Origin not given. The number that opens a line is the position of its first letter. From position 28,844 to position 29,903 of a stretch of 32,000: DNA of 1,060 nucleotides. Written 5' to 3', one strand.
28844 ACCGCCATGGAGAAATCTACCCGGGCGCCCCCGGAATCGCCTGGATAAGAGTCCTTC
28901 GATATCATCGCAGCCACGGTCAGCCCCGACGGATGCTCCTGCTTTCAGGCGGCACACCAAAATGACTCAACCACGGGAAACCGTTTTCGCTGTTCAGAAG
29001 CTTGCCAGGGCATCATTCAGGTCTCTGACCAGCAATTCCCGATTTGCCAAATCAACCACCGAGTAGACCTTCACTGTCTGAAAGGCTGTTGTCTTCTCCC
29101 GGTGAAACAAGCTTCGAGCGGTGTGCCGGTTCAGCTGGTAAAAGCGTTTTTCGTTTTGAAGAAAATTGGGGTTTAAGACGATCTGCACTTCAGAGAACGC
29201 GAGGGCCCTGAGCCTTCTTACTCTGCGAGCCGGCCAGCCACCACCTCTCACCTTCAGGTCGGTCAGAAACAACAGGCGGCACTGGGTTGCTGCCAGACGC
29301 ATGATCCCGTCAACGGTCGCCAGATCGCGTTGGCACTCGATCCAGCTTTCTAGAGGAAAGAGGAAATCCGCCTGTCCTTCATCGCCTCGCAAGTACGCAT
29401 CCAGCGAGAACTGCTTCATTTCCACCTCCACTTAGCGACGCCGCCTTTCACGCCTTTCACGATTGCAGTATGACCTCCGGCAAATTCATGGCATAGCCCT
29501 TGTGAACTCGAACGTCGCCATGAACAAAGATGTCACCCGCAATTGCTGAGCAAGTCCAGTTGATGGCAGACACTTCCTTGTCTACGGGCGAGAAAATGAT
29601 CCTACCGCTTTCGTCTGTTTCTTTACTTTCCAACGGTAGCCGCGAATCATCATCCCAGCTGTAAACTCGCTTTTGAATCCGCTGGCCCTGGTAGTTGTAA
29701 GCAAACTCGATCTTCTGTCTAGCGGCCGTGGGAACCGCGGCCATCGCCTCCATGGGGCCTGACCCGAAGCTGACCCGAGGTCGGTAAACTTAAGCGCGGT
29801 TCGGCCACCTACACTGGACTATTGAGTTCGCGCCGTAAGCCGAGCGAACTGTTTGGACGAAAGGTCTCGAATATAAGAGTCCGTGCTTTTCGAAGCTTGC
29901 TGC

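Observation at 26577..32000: RHS polymorphic-toxin gene trailed by eight co-oriented small genes of families I cannot name (candidate immunity and orphan-module island)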

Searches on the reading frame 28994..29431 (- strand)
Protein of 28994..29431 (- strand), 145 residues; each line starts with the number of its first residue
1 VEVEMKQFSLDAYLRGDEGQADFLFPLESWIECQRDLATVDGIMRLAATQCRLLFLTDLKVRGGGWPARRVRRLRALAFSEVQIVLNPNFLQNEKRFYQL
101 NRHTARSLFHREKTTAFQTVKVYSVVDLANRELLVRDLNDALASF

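Call 5: search_protein_families(library=pfam, max_evalue=0.1, proteins=[window:28994-29431:-])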
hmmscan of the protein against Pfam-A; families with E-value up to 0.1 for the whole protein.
window:28994-29431:- (145 aa): 0 families

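Call 6: search_protein_families(library=ncbifam, max_evalue=0.1, proteins=[window:28994-29431:-])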
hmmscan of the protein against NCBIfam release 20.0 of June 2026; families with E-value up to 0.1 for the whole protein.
window:28994-29431:- (145 aa): 0 families

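Call 15: find_homologous_proteins(query=A2, max_evalue=0.01)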
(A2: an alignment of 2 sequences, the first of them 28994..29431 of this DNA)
Query A2 (2 sequences) (145 aa, profile of the alignment): 18 proteins with E <= 0.01 among 577 candidates.
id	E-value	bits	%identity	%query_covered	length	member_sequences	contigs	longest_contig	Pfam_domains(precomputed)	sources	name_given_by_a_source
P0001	1.5e-73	264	100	97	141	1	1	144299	-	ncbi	ncbi:MAG: hypothetical protein AB1898_20180 [Acidobacteriota bacterium]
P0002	5.3e-69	249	39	68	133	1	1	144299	-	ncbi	ncbi:MAG: hypothetical protein AB1898_20175 [Acidobacteriota bacterium]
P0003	1.7e-62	228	80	97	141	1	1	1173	-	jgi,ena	-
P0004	2.5e-52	195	40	72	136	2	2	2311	-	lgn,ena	-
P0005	7.5e-52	193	65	94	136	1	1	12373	-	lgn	-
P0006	4.7e-45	171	37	89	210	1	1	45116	-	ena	-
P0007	6.3e-45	171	33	92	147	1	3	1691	-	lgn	-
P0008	3.8e-44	168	35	88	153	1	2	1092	-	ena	-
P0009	1.3e-42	163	34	88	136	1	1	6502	-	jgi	jgi:hypothetical protein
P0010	4.9e-41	158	35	87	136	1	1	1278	-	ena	-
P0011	1.3e-37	147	32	93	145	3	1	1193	-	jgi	jgi:hypothetical protein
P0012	2.2e-33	133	40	88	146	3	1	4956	-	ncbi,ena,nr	ncbi:MAG TPA: hypothetical protein VMW38_12815 [Terriglobia bacterium]|nr:hypothetical protein [Terr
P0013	3.4e-32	130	42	64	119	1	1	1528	-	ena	-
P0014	1.3e-28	118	34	64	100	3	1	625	-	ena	-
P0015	8.9e-28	115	43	46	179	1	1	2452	-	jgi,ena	-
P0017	1.3e-23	102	38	54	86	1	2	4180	-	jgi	jgi:hypothetical protein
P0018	5.6e-20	90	32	91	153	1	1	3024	-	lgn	-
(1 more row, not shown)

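Call 16: find_encoding_contigs(protein=P0001, flank=10000, max_places=3)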
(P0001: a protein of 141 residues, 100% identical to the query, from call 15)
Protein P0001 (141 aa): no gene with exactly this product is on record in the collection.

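Call 17: find_encoding_contigs(protein=P0006, flank=10000, max_places=3)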
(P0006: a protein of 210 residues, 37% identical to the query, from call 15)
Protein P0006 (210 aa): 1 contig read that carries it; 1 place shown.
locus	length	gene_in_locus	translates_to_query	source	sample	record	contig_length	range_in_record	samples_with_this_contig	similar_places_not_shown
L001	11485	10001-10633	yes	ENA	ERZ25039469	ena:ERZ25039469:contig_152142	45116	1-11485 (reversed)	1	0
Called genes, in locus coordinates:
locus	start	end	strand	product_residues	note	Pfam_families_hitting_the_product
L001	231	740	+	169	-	-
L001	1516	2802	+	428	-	PF24517:CBM96, PF06848:Disaggr_repeat (faint), PF24517:CBM96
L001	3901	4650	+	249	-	-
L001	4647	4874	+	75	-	-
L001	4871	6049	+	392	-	PF24329:FN-plug_TEN1-4 (weak), PF25021:TEN_NHL, PF01436:NHL (weak), PF24684:Vgb_lyase (weak), PF25021:TEN_NHL (weak), PF01436:NHL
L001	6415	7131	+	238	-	PF25023:TEN_YD-shell, PF05593:RHS_repeat (weak)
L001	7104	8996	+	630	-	PF05593:RHS_repeat (faint), PF25023:TEN_YD-shell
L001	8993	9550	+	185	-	-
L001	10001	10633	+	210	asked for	-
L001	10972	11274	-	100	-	-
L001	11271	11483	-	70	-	?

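Call 18: find_encoding_contigs(protein=P0005, flank=10000, max_places=3)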
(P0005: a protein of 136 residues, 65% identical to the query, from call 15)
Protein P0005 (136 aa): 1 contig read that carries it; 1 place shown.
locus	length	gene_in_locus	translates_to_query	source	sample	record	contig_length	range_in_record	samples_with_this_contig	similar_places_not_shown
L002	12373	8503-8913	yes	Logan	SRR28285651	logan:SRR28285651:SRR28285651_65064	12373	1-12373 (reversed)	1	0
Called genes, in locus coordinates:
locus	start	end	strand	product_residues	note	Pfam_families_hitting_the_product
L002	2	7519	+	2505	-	?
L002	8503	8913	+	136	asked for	-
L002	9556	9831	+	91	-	-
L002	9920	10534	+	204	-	-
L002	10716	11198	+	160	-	-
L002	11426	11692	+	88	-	-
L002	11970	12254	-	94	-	-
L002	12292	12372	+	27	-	?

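Call 57: search_protein_families(library=pfam, alignment_id=A4, max_evalue=1)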
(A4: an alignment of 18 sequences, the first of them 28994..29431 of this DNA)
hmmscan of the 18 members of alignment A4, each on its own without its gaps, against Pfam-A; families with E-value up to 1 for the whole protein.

A. member 1, window:28994-29431:- (145 aa): 0 families

B. families by the number of members that match (of 18 scanned): 2 families
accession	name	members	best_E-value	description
PF17418.7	SdpA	1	0.091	Sporulation delaying protein SdpA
PF11905.13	DUF3425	1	0.12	Domain of unknown function (DUF3425)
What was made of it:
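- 28994..29431 (-): Family A copy 1 (145 aa ORF, 141 aa as called by NCBI). Orphan immunity gene of an unnamed family. No Pfam hit in any member (call 57).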

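Call 59: find_encoding_contigs(protein=P0009, flank=6000, max_places=2)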
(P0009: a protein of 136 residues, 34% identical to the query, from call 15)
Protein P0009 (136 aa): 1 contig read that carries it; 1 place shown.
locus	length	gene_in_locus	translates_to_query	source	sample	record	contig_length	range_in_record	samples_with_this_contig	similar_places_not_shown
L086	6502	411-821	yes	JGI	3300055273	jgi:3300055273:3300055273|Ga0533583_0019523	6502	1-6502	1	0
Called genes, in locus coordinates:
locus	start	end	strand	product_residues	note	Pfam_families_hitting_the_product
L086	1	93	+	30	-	?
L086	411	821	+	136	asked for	-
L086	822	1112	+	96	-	-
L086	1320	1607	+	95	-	-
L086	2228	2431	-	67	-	-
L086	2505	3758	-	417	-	PF02384:N6_Mtase, PF01170:UPF0020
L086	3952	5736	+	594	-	PF00486:Trans_reg_C, PF13424:TPR_12 (faint), PF21033:RMD1-3 (faint), PF00515:TPR_1 (faint), PF07719:TPR_2 (faint), PF12895:ANAPC3 (faint), PF14559:TPR_19 (weak), PF13432:TPR_16 (weak), +5 more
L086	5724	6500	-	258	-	?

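Call 60: find_encoding_contigs(protein=P0012, flank=6000, max_places=2)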
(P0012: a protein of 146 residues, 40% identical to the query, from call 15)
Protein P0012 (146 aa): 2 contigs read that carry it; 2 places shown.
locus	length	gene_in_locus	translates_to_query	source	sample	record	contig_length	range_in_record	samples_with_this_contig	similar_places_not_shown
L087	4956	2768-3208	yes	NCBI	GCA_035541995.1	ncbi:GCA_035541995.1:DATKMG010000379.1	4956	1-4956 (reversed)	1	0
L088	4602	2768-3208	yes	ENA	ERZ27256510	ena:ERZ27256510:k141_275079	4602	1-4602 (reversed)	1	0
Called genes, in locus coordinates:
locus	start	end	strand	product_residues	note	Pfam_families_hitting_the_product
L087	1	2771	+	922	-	PF25023:TEN_YD-shell, PF05593:RHS_repeat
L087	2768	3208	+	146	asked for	-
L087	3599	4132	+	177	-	-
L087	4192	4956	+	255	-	PF01797:Y1_Tnp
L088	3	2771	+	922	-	?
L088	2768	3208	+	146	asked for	-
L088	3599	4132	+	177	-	-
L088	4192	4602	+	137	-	?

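Call 62: predict_structure(alignment_id=A4)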
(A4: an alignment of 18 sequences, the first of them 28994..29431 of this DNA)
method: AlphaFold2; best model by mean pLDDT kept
length: 145 residues; sequences in the alignment: 18
mean_pLDDT: 85.7   pTM: 0.79
mean pLDDT of the five models: 85.7, 85.7, 83.9, 83.9, 83.8
residues with pLDDT >= 90: 90; 70-90: 30; 50-70: 15; < 50: 10
segments of 3 or more residues with pLDDT < 50: 2-9
pLDDT, mean of each block of 10 residues (from residue 1): 47 70 83 93 96 86 75 92 95 95 85 88 96 96 89
secondary structure, 60 per line:
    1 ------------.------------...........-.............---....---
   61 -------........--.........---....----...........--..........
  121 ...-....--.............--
elements in order: H27-36 H38-50 E54-57 E68-75 E78-86 H90-93 E98-108 E111-123 H125-128 H131-143

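Call 63: search_protein_families(library=pfam, max_evalue=1, proteins=[L002:9920-10534:+, L002:10716-11198:+, L002:7521-7745:+, L002:9526-9831:+, L001:8990-9550:+, L087:3599-4132:+, L086:822-1112:+, L086:1320-1607:+])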
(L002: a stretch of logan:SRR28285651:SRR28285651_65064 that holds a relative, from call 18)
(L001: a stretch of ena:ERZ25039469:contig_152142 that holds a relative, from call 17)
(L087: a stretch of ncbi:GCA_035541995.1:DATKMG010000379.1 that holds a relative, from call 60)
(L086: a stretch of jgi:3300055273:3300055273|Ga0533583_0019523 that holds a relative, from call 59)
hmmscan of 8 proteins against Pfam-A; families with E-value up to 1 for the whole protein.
L002:9920-10534:+ (204 aa): 0 families

L002:10716-11198:+ (160 aa): 1 family
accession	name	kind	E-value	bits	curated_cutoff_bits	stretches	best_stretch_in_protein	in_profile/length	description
PF10224.14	DUF2205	-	0.27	11.8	26.7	0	111-146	14-49/75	Short coiled-coil protein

L002:7521-7745:+ (74 aa): 0 families

L002:9526-9831:+ (101 aa): 1 family
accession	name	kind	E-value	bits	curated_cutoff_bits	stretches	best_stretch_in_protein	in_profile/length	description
PF03357.26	Snf7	-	0.026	14.6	27.3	1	17-82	103-168/171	Snf7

L001:8990-9550:+ (186 aa): 0 families

L087:3599-4132:+ (177 aa): 0 families

L086:822-1112:+ (96 aa): 2 families
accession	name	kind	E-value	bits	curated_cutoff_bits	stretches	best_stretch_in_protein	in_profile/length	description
PF17314.7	DUF5360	-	0.028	14.9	25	1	18-84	51-117/127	Family of unknown function (DUF5360)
PF02656.20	DUF202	-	0.88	10.5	23.4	0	16-58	17-56/68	Domain of unknown function (DUF202)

L086:1320-1607:+ (95 aa): 2 families
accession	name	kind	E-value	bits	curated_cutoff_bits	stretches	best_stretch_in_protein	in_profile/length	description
PF20556.3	DUF6768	-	0.0072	16.5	27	1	25-94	32-102/123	Family of unknown function (DUF6768)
PF04831.18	POPDC1-3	-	0.051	14.1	28.1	1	19-89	8-74/140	POPDC1-3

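Call 65: search_solved_structures(query=L001:8990-9550:+, max_evalue=10)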
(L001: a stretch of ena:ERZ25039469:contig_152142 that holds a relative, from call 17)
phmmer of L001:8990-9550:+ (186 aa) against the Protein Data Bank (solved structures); distinct sequences matched with E-value up to 10: 5.
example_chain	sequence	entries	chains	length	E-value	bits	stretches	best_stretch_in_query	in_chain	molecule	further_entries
5yl1_A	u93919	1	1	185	0.37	13.7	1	136-184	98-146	Capsid protein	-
1rqb_A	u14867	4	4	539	0.38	13.7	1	38-83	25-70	transcarboxylase 5S subunit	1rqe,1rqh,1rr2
1u5j_A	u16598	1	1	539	0.39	13.7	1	38-83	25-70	transcarboxylase 5S subunit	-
1s3h_A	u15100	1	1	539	0.92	12.4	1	38-83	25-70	transcarboxylase 5S subunit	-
6ab5_A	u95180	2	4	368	0.95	12.4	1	136-184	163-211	Capsid protein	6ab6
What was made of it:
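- Closest known: Imm74 / Tci1, immunity to Tox-ARC / Tac1 ADP-ribosyl-cyclase NADase toxins. Different: The L001 tip itself could not be confirmed as ARC (calls 63, 65).
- Tried and rejected: No Pfam or PDB sequence hit supports this, so I leave it unverified (calls 63, 65).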

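Call 67: fold_search(model_id=the predicted structure, library=pdb)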
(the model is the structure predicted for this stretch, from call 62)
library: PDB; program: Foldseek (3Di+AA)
matches with E <= 10: 567; with E <= 0.001: 0
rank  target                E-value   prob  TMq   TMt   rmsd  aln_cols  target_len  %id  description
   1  2it9_A                5.1e-02  0.35  0.20  0.20  15.3       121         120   10  Crystal structure of a protein with unknown function from DUF155 family (YP_292156.1) from Prochlorococcus sp. NATL2A  (released 2006-11-28)
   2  2gia_G                1.5e-01  0.25  0.21  0.20  11.1       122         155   14  Crystal structures of trypanosoma bruciei MRP1/MRP2 (released 2006-09-05)
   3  6qlf_P                1.5e-01  0.60  0.29  0.19  12.1       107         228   16  Structure of inner kinetochore CCAN complex with mask1 (released 2019-10-02)
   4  6yfe_AB               1.6e-01  0.57  0.28  0.32   9.8       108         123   14  Virus-like particle of Beihai levi-like virus 19 (released 2020-09-02)
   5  8w5t_B                1.7e-01  0.16  0.22  0.24  11.7       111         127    7  Cryo-EM structure of Qb-Ab57 (released 2025-02-26)
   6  4l8h_A                2.3e-01  0.35  0.28  0.32  10.8       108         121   13  Bacteriophage Qbeta coat protein in complex with RNA operator hairpin (released 2013-10-02)
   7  7lhd_FD               2.6e-01  0.25  0.28  0.31  10.9       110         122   12  The complete model of phage Qbeta virion (released 2022-01-26)
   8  2it9_B                2.8e-01  0.18  0.22  0.24  15.4       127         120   12  Crystal structure of a protein with unknown function from DUF155 family (YP_292156.1) from Prochlorococcus sp. NATL2A  (released 2006-11-28)
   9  2qrd_A                2.8e-01  0.08  0.16  0.19  15.6       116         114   16  Crystal Structure of the Adenylate Sensor from AMP-activated Protein Kinase in complex with ADP and ATP (released 2007-10-23)
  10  2w4y_A                2.9e-01  0.21  0.25  0.28  11.2       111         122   14  Caulobacter bacteriophage 5 - virus-like particle (released 2009-07-14)
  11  4l8h_B                3.1e-01  0.25  0.28  0.31  10.7       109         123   12  Bacteriophage Qbeta coat protein in complex with RNA operator hairpin (released 2013-10-02)
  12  2qr1_A                3.5e-01  0.08  0.17  0.19  15.3       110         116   14  Crystal structure of the adenylate sensor from AMP-activated protein kinase in complex with ADP (released 2007-10-23)
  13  6yff_AA               3.9e-01  0.18  0.25  0.27   8.0       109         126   12  Virus-like particle of Beihai levi-like virus 21 (released 2020-09-02)
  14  2qre_A                3.9e-01  0.13  0.21  0.26  15.3       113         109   14  Crystal structure of the adenylate sensor from AMP-activated protein kinase in complex with 5-aminoimidazole-4-carboxa (released 2007-10-23)
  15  6z0o_E                4.2e-01  0.57  0.28  0.43  12.1        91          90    5  Structure of Affimer-NP bound to Crimean-Congo Haemorrhagic Fever Virus Nucleocapsid Protein (released 2020-05-27)
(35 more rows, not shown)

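Call 80: search_protein_families(library=padloc, max_evalue=0.01, proteins=[window:28994-29431:-])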
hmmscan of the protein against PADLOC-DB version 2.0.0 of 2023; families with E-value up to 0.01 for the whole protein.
window:28994-29431:- (145 aa): 0 families

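Call 90: find_encoding_contigs(protein=P0017, flank=5000, max_places=2)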
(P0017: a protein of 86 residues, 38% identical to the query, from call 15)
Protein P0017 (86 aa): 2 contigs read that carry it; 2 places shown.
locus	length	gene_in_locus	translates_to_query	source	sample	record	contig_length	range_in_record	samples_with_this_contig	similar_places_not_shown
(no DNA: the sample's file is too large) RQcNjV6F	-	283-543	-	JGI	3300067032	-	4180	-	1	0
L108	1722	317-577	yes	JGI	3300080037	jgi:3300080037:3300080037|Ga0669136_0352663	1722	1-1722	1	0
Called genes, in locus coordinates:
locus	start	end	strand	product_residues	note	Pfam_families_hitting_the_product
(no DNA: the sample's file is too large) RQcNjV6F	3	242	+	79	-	?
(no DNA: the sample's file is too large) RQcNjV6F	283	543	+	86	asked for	-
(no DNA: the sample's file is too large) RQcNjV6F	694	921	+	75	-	-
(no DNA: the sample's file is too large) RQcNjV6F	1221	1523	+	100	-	-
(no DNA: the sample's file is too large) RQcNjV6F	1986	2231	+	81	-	-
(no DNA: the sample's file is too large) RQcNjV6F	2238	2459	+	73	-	-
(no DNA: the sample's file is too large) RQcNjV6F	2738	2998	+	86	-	-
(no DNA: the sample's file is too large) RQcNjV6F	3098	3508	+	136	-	-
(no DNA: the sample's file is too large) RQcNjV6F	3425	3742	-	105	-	-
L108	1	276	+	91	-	?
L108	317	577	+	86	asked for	-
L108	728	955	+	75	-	-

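Call 91: find_encoding_contigs(protein=P0018, flank=5000, max_places=2)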
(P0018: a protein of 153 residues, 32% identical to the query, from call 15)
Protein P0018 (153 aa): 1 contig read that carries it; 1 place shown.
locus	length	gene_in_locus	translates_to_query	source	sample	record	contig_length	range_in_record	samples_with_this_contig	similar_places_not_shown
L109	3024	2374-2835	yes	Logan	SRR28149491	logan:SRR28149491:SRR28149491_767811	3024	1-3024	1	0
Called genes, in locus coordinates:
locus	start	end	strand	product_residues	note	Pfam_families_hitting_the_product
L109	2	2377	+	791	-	?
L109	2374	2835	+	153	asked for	-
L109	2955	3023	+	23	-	?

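Call 96: search_protein_families(library=pfam, max_evalue=0.01, proteins=[L002:6899-7519:+, L109:1901-2377:+])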
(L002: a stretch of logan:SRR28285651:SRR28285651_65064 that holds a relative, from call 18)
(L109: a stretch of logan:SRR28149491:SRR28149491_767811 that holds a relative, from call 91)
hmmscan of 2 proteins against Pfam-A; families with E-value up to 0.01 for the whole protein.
L002:6899-7519:+ (206 aa): 1 family
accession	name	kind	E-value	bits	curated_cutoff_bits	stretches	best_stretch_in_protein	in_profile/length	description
PF14021.12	TNT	-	2.8e-25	89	27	1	118-204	2-88/88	Tuberculosis necrotizing toxin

L109:1901-2377:+ (158 aa): 0 families

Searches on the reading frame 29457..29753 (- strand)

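Call 5: search_protein_families(library=pfam, max_evalue=0.1, proteins=[window:29457-29753:-])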
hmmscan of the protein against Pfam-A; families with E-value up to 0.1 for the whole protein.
window:29457-29753:- (98 aa): 2 families
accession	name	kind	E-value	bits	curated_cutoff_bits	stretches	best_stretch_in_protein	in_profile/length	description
PF12930.12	DUF3836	-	0.055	13.8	25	1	13-37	60-84/127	Family of unknown function (DUF3836)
PF09793.14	AD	-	0.065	13.7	23.4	1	39-89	23-69/90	Anticodon-binding domain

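Call 6: search_protein_families(library=ncbifam, max_evalue=0.1, proteins=[window:29457-29753:-])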
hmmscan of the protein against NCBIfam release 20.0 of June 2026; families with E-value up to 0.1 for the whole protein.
window:29457-29753:- (98 aa): 0 families

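Call 80: search_protein_families(library=padloc, max_evalue=0.01, proteins=[window:29457-29753:-])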
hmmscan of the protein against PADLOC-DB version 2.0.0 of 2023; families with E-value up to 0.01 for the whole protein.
window:29457-29753:- (98 aa): 0 families
